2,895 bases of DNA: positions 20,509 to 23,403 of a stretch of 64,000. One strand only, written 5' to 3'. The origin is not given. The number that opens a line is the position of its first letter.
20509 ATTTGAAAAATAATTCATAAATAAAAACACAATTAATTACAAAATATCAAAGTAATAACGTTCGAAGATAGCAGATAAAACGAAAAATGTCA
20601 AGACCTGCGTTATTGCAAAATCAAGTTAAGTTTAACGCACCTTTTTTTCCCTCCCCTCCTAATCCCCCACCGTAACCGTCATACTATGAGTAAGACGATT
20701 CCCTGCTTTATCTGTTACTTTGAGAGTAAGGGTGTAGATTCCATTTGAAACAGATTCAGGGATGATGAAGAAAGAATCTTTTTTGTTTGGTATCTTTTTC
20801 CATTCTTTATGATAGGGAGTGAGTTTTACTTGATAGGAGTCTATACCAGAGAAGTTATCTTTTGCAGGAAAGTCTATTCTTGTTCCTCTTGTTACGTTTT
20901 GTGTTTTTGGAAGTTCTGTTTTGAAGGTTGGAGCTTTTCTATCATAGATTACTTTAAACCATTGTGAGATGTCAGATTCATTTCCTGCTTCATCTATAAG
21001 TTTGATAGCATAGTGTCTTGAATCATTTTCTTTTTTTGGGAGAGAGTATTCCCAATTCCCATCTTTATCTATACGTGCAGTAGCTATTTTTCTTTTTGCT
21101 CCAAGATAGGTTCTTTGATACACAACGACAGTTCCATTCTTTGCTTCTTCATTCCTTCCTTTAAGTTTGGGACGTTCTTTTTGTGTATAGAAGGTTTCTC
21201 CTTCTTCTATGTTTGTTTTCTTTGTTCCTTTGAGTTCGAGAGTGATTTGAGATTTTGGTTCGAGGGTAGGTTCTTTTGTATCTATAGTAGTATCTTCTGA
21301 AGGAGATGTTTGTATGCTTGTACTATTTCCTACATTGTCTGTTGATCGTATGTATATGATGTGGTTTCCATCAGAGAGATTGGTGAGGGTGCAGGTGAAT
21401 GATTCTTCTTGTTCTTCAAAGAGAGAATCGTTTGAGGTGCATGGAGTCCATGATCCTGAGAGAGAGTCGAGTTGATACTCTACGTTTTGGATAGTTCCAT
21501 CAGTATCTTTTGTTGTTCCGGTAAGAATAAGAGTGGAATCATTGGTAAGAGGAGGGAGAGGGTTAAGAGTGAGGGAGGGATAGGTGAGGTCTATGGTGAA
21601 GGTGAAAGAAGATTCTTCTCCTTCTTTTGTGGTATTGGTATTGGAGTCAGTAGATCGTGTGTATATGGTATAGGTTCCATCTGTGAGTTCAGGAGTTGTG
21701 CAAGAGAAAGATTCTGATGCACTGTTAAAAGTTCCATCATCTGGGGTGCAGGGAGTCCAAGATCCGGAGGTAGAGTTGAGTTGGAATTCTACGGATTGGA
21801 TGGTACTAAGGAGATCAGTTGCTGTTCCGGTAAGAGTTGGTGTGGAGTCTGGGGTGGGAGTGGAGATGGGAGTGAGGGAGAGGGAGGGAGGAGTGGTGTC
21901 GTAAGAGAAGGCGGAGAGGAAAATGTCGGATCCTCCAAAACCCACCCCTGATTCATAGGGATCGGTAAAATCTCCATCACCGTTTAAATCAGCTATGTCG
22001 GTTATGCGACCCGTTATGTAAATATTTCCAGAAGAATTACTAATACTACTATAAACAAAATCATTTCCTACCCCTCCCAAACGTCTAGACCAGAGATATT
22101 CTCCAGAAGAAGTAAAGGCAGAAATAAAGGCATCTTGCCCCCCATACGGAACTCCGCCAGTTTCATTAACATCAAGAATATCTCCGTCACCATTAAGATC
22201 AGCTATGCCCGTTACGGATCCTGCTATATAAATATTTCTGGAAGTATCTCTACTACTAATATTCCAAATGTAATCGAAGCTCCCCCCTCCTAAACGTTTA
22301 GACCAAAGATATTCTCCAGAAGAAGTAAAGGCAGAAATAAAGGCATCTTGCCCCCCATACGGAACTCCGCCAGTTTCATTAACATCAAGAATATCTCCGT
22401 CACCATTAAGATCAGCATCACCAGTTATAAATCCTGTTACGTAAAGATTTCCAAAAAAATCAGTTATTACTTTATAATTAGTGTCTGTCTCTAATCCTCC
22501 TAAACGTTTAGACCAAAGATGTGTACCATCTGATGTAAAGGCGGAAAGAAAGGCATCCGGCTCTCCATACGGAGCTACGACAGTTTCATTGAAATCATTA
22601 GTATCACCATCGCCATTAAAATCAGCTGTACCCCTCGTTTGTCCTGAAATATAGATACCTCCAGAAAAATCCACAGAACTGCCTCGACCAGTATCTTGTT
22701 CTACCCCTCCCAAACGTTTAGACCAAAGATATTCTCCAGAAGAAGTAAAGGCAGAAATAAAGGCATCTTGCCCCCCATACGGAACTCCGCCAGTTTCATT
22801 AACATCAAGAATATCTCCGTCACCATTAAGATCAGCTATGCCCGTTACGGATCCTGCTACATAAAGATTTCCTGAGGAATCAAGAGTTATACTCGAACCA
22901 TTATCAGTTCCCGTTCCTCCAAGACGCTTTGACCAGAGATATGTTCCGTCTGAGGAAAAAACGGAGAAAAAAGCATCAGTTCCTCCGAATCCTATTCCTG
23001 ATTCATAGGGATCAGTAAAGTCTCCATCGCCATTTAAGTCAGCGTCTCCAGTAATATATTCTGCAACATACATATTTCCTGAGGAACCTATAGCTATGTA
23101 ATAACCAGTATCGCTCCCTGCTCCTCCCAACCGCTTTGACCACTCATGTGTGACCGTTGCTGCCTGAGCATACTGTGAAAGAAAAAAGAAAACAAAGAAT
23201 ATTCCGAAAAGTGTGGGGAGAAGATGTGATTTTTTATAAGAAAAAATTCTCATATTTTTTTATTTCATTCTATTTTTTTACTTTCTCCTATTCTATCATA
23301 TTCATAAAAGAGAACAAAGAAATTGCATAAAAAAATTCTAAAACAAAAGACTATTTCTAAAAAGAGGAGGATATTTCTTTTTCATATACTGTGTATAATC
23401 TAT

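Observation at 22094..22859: Homogenised 110-133 bp perfect repeats inside the SBBP/FG-GAP surface protein gene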

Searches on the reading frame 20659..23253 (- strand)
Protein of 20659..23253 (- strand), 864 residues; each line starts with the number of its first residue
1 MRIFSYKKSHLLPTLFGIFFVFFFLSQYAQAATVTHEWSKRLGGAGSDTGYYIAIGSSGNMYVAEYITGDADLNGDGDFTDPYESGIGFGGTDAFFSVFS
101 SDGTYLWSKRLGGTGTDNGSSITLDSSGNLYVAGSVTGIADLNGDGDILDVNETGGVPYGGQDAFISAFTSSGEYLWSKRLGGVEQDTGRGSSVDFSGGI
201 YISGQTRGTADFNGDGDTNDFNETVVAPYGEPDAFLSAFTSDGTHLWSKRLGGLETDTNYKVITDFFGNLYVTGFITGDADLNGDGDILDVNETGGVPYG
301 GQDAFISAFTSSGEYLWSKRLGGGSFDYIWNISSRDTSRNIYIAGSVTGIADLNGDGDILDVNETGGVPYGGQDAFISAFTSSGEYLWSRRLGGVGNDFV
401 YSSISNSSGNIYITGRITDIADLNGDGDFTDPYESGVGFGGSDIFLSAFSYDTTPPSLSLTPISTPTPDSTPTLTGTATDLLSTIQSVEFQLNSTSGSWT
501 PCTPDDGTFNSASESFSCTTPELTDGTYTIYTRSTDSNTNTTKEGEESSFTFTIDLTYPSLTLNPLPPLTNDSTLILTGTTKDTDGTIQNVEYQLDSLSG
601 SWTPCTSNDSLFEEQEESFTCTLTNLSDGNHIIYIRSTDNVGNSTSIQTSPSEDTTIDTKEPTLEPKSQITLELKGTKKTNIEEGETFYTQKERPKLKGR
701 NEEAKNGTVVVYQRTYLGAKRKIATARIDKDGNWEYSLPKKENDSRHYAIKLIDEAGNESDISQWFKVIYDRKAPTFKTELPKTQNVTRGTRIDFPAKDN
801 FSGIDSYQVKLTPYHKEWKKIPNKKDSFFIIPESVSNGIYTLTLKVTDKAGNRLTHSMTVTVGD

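Call 7: search_protein_families(library=pfam, proteins=[window:20659-23253:-], max_evalue=0.01)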
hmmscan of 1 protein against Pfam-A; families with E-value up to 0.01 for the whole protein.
window:20659-23253:- (864 aa): 9 families
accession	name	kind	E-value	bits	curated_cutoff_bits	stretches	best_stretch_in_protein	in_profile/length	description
PF06739.17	SBBP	-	2.4e-23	82.2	20.5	3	107-135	2-31/38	Beta-propeller repeat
PF19077.6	Big_13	-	3.1e-22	79.4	27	4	688-768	22-98/102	Bacterial Ig-like domain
PF17957.7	Big_7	-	5.4e-08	33.8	24.1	1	465-530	13-68/70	Bacterial Ig domain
PF07495.19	Y_Y_Y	-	1.4e-07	31.7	26.6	0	591-646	10-55/65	Y_Y_Y domain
PF12245.14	Big_3_2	-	3.7e-06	27.6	23.3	0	830-857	88-115/122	Bacterial Ig-like domain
PF15418.12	DUF4625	-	2.2e-05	25.2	27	1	829-861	97-129/131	Domain of unknown function (DUF4625)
PF17936.7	Big_6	-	0.00011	22.9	27.6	0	719-761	33-75/83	Bacterial Ig domain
PF22352.2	K319L-like_PKD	-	0.00023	21.5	27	0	828-862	51-84/84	K319L-like, PKD domain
PF13750.12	Big_3_3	-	0.00024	21.2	27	0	522-570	11-57/157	Bacterial Ig-like domain (group 3)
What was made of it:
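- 20659..23253 (-): Gene for an 864-aa secreted SBBP beta-propeller / Ig-like protein (NCBI QQS61403.1, MAG Candidatus Moraniibacteriota). Pfam SBBP 82 bits plus Big_13, Big_7 and Y_Y_Y (call 7).
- On FG-GAP / integrin-alpha type propeller (Pfam PF01839, PF13517): No FG-GAP or VCBS family at E<=0.01 (call 7).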

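Call 8: search_protein_families(library=ncbifam, proteins=[window:20659-23253:-], max_evalue=0.01)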
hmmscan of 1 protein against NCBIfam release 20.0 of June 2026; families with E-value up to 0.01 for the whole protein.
window:20659-23253:- (864 aa): 4 families
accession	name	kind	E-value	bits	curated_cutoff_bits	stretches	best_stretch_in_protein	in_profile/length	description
NF047494.1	Lepto_SBBP_lipo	equivalog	2.7e-22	79.1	400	4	37-139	117-210/466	SBBP repeat beta-propeller lipoprotein, LipL53 family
NF047446.1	barrel_OmpL47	domain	3.3e-15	56.3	40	2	578-649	8-63/68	OmpL47-type beta-barrel domain-containing protein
NF033510.3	Ca_tandemer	repeat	1.1e-13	51.4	50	1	690-760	28-96/96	Ca2+-stabilized repeat-containing adhesin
NF040520.1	Ig_like_BLP2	equivalog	0.00014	20.1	750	1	618-769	469-610/730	Ig-like repeat protein Blp2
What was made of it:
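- On LipL53-family lipoprotein (NCBIfam NF047494): 79 bits against a cut-off of 400 (call 8).
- Closest known: Leptospira SBBP-repeat lipoprotein LipL53 family. Same: It shares the SBBP units and the OmpL47-type beta-barrel domain (56 bits against a cut-off of 40; call 8).
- Closest known: Leptospira SBBP-repeat lipoprotein LipL53 family. Different: The LipL53 equivalog score is 79 against a cut-off of 400 (call 8).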

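Call 11: find_encoding_contigs(protein=window:20659-23253:-, flank=5000, max_places=10)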
Protein window:20659-23253:- (864 aa): no gene with exactly this product is on record in the collection.

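Call 12: find_homologous_proteins(query=window:20659-23253:-, max_evalue=1e-10)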
Query window:20659-23253:- (864 aa): 801 proteins with E <= 1e-10 among 8000 candidates; the best 120 are listed.
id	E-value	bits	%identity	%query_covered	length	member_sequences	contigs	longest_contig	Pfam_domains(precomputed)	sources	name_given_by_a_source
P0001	0.0e+0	1947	100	100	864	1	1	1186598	PF07495.20,PF17957.8,PF12245.15,PF06739.18,PF19077.7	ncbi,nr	ncbi:MAG: SBBP repeat-containing protein [Candidatus Moraniibacteriota bacterium]|nr:MAG: SBBP repea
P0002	0.0e+0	1626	72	96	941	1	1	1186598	PF07495.20,PF13750.13,PF12245.15,PF18315.6,PF06739.18,PF19077.7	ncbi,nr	ncbi:MAG: SBBP repeat-containing protein [Candidatus Moraniibacteriota bacterium]|nr:MAG: SBBP repea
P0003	4.7e-182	625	48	50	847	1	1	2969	PF06739.18,PF01471.24,PF28254.1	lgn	-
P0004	5.7e-172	592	42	84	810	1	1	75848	PF06739.18,PF19077.7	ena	-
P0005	4.0e-168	579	51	61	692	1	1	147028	PF06739.18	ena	-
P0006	8.1e-164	565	47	49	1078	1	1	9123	PF03781.23,PF06739.18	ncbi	-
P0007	2.7e-160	553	42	25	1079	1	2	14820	PF22416.3,PF27332.1,PF21868.4,PF00801.27,PF13754.13,PF13750.13,PF12245.15,PF18565.8,PF17936.8,PF24421.2,PF16370.12,PF09136.17,PF19077.7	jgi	jgi:hypothetical protein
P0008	1.4e-151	525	42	25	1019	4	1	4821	PF07495.20,PF27332.1,PF21868.4,PF00801.27,PF13754.13,PF17957.8,PF13750.13,PF12245.15,PF17936.8,PF24421.2,PF16370.12,PF09430.17,PF09136.17,PF19077.7,PF24372.3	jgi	-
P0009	3.8e-138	480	42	51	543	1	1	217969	PF06739.18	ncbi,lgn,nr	ncbi:MAG: SBBP repeat-containing protein [Spirochaetales bacterium]|nr:SBBP repeat-containing protei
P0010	4.7e-138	480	43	50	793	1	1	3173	PF06739.18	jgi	jgi:hypothetical protein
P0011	1.9e-131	458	43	70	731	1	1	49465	PF06739.18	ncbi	-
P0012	1.1e-130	455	40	73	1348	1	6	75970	PF13715.13,PF13620.13,PF06739.18,PF22904.4,PF19077.7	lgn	-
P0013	4.0e-128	447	48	48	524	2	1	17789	PF06739.18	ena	-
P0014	2.3e-126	441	38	31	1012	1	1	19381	PF07495.20,PF27332.1,PF21868.4,PF00801.27,PF13754.13,PF17957.8,PF13750.13,PF12245.15,PF18565.8,PF17936.8,PF24421.2,PF16370.12,PF09136.17,PF19077.7,PF24372.3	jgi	-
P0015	2.1e-122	428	45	52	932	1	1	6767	PF06739.18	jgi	jgi:hypothetical protein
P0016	1.3e-121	425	51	36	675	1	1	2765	PF07495.20,PF24421.2,PF12245.15,PF06739.18,PF19077.7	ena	-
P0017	3.1e-121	424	45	51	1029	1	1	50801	PF03781.23,PF06739.18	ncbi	-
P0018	7.3e-118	413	38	55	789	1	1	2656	PF06739.18,PF01471.24,PF17936.8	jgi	jgi:hypothetical protein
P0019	1.2e-117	412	48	48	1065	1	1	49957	PF03781.23,PF06739.18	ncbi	-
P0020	1.5e-115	405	32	42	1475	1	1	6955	PF06739.18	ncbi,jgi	jgi:hypothetical protein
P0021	1.9e-114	402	47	51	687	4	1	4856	PF06739.18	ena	-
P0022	3.9e-111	391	30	49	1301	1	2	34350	PF18962.8,PF11589.15,PF06739.18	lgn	-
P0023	1.5e-109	386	43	50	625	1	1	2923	PF06739.18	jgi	jgi:hypothetical protein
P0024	1.5e-108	382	46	49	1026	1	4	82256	PF03781.23,PF06739.18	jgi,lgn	jgi:formylglycine-generating enzyme required for sulfatase activity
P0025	2.3e-108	382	42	51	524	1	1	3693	PF06739.18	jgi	jgi:hypothetical protein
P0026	1.9e-107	379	45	49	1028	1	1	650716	PF13620.13,PF06739.18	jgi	jgi:hypothetical protein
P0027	2.0e-106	375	46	49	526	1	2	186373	PF06739.18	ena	-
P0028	2.3e-105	372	33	44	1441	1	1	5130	PF17164.11,PF23381.2,PF06739.18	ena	-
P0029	6.1e-103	364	46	48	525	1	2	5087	PF06739.18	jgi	-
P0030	7.7e-103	363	31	45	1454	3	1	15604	PF06739.18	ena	-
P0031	2.7e-102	362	42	47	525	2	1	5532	PF06739.18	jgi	jgi:hypothetical protein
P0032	2.9e-102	361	43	48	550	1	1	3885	PF06739.18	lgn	-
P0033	4.7e-100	354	32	49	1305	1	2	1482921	PF18962.8,PF06739.18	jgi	jgi:hypothetical protein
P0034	1.3e-99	353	44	49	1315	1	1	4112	PF06739.18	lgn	-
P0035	1.5e-99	352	41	52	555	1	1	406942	PF06739.18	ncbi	-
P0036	9.7e-97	343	48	48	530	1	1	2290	PF06739.18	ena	-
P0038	3.2e-96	341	48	48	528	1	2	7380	PF06739.18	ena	-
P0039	6.9e-95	337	41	48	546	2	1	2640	PF06739.18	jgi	jgi:hypothetical protein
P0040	5.6e-94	334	40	51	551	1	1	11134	PF06739.18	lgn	-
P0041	5.7e-93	331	42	48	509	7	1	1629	PF06739.18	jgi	-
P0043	2.9e-92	328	46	47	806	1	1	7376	PF03781.23,PF06739.18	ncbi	-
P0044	3.9e-92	328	32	45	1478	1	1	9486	PF06739.18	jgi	jgi:hypothetical protein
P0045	2.4e-90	322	28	52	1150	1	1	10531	PF06739.18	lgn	-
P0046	3.1e-90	322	32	44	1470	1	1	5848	PF06739.18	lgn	-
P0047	9.4e-90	320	41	52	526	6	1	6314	PF06739.18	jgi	-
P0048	1.5e-89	319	30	48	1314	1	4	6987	PF18962.8,PF06739.18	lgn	-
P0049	1.1e-87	313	31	46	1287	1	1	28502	PF19081.7,PF06739.18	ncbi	-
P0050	2.4e-87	312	30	45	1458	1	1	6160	PF06739.18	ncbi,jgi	jgi:hypothetical protein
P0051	3.8e-87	311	31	45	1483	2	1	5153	PF06739.18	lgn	-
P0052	4.3e-86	308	41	47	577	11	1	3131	PF06739.18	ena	-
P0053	1.2e-85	306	32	45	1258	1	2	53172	PF18962.8,PF19081.7,PF06739.18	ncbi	ncbi:MAG: SBBP repeat-containing protein [Bacteroidia bacterium]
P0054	3.0e-85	305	42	48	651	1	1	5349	PF06739.18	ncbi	ncbi:MAG TPA: SBBP repeat-containing protein [Candidatus Gracilibacteria bacterium]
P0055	4.6e-84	301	39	48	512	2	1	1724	PF06739.18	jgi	jgi:hypothetical protein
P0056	7.1e-84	301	40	48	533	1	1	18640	PF06739.18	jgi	jgi:hypothetical protein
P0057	1.1e-81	293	40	48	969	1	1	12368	PF09603.16,PF06739.18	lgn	-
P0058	1.9e-81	293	29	44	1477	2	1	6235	PF06739.18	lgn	-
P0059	2.9e-81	292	30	45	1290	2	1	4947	PF01436.28,PF06739.18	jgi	jgi:hypothetical protein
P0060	7.3e-80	287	27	45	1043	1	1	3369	PF18962.8,PF06739.18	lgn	-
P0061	9.9e-78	280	31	45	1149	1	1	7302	PF18962.8,PF06739.18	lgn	-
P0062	1.5e-77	280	32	46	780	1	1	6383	PF25293.2,PF06739.18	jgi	jgi:hypothetical protein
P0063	2.2e-77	279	44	46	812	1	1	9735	PF06739.18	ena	-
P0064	3.2e-77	279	28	49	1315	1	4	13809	PF07494.18,PF18962.8,PF06739.18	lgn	-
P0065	2.2e-76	276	35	52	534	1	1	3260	PF06739.18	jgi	jgi:hypothetical protein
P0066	1.2e-73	267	42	45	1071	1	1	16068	PF26182.1,PF02368.25,PF06739.18,PF26918.1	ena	-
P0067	3.8e-73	265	39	50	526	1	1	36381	PF06739.18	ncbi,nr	ncbi:MAG: hypothetical protein GY754_26845 [bacterium]|nr:hypothetical protein [bacterium]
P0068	5.7e-73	264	38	47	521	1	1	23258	PF06739.18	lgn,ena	-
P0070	9.6e-73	264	33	48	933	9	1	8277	PF25059.2,PF06739.18,PF00041.28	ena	-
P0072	4.6e-72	261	30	51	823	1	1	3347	PF13570.14,PF25293.2,PF06739.18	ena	-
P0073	9.7e-72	260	42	47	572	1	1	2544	PF06739.18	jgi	jgi:hypothetical protein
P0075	1.7e-70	256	72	20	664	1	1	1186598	PF17164.11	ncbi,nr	ncbi:MAG: PQQ-like beta-propeller repeat protein [Candidatus Moraniibacteriota bacterium]|nr:MAG: PQ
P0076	3.3e-70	255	41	48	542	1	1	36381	PF06739.18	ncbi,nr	ncbi:MAG: hypothetical protein GY754_26840 [bacterium]|nr:hypothetical protein [bacterium]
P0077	4.6e-70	255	35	45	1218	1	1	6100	PF25778.2,PF06739.18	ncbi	-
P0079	1.6e-68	250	33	49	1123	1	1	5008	PF17164.11,PF19079.6,PF25460.2,PF06739.18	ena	-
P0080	7.6e-68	248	38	45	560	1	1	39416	PF06739.18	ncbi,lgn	-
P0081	2.1e-67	246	29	45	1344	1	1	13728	PF06739.18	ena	-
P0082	2.4e-65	239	28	48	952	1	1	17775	PF06739.18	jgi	jgi:hypothetical protein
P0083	2.1e-62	230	31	46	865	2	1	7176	PF17164.11,PF13540.13,PF01436.28,PF25293.2,PF06739.18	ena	-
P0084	1.7e-60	223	31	60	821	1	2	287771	PF19408.6,PF18962.8,PF06739.18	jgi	jgi:hypothetical protein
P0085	3.9e-60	222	36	49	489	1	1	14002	PF25293.2,PF06739.18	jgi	jgi:hypothetical protein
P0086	7.4e-60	221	30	43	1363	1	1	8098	PF06739.18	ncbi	-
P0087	1.2e-59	220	32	44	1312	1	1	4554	PF01833.31,PF13540.13,PF25778.2,PF06739.18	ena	-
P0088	1.4e-59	220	28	46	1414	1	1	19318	PF18962.8,PF06739.18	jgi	jgi:hypothetical protein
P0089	3.4e-57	212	29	48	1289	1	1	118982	PF13895.13,PF00801.27,PF18962.8,PF06739.18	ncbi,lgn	-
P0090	9.6e-57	211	34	49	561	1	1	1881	PF18962.8,PF06739.18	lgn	-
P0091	5.2e-55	205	40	42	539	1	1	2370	PF06739.18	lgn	-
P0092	9.0e-55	204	33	52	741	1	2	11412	PF01839.30,PF13517.13,PF06739.18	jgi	jgi:hypothetical protein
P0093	1.3e-54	204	30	48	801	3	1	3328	PF20297.5,PF07494.18,PF17164.11,PF01436.28,PF25293.2,PF06739.18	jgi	-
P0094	7.0e-53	198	33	45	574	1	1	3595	PF18962.8,PF06739.18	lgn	-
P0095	1.2e-52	197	29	46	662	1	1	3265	PF06739.18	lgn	-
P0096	2.9e-52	196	32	44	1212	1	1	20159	PF01436.28,PF06739.18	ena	-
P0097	8.1e-52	194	28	46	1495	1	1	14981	PF06739.18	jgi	-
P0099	5.2e-50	189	32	48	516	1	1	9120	PF06739.18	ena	-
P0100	2.8e-49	186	30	51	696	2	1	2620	PF18962.8,PF06739.18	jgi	-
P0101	4.6e-49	185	35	38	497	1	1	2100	PF17164.11,PF23277.2,PF06739.18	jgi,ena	-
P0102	1.1e-48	184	35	47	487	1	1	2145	PF06739.18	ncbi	-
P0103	1.3e-48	184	33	48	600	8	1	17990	PF25293.2,PF06739.18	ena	-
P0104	1.4e-48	184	33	44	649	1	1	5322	PF13360.14,PF06739.18,PF22544.3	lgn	-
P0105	4.1e-48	182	31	39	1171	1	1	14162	PF17164.11,PF06739.18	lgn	-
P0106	2.9e-47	179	32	44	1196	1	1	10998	PF02494.23,PF18962.8,PF06739.18,PF19078.7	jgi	jgi:hypothetical protein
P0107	3.3e-47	179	30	50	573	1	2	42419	PF18962.8,PF06739.18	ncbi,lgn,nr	ncbi:MAG: SBBP repeat-containing protein [bacterium]|nr:SBBP repeat-containing protein [bacterium]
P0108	4.5e-47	179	28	44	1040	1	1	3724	PF17164.11,PF25778.2,PF06739.18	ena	-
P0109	8.1e-47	178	34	44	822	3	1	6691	PF16403.12,PF06739.18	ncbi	-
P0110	1.0e-46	178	30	48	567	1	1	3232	PF18962.8,PF06739.18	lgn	-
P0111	2.2e-46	177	26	46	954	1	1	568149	PF19408.6,PF13895.13,PF18962.8,PF19081.7,PF06739.18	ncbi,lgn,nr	ncbi:MAG: T9SS type A sorting domain-containing protein [Sphingobacteriaceae bacterium]|nr:T9SS type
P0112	6.4e-46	175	33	51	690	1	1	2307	PF06739.18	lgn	-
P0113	7.4e-46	175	30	44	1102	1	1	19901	PF13585.13,PF25778.2,PF06739.18,PF18911.7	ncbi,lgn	ncbi:MAG: SBBP repeat-containing protein [Flavobacteriales bacterium]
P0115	3.1e-45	173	31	49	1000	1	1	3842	PF19408.6,PF18962.8,PF06739.18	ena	-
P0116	3.3e-45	173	30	46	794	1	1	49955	PF18962.8,PF06739.18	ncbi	ncbi:SBBP repeat-containing protein [candidate division KSB1 bacterium]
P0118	1.2e-44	171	29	61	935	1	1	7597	PF22073.3,PF07610.18,PF24798.3,PF18962.8,PF05345.19,PF06739.18,PF22544.3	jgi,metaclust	metaclust:\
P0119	1.3e-44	171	33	44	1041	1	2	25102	PF25778.2,PF06739.18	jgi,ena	jgi:hypothetical protein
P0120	1.3e-44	171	29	51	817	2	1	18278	PF00801.27,PF24681.2,PF13415.13,PF06739.18,PF18911.7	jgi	jgi:PKD repeat protein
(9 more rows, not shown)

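Call 13: find_encoding_contigs(protein=P0002, flank=10000, max_places=4)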
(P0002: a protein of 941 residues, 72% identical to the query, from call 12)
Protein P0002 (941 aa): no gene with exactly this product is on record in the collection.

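Call 14: find_encoding_contigs(protein=P0001, flank=10000, max_places=4)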
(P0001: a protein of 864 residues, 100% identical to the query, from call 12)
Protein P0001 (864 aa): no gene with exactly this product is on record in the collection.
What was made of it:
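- On Repeat-number-variable surface proteins: The exact protein and its paralogue are absent from the contig index (calls 11, 13, 14).
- Tried and rejected: DNA of the paralogues. find_encoding_contigs has no record of P0001 or P0002 (calls 11, 13, 14).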

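Call 17: find_related_loci(query=window:20659-23253:-, collection=genome_contigs, flank=10000)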
Query window:20659-23253:- (864 aa) in genome_contigs; peptide patterns used: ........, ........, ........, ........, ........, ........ (x = any residue, [..] = any of these).
52 stretches matched a pattern; 1 encode a relative of the query (tblastn E <= 1e-3); 1 distinct loci.
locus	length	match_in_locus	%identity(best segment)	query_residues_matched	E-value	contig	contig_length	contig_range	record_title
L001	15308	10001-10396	42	449-624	4e-10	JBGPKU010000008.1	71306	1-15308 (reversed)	MAG: Candidatus Limnocylindria bacterium isolate OBJ_0618_7090110_279 k141_1414244_length_71306_cov_22.2484, whole genom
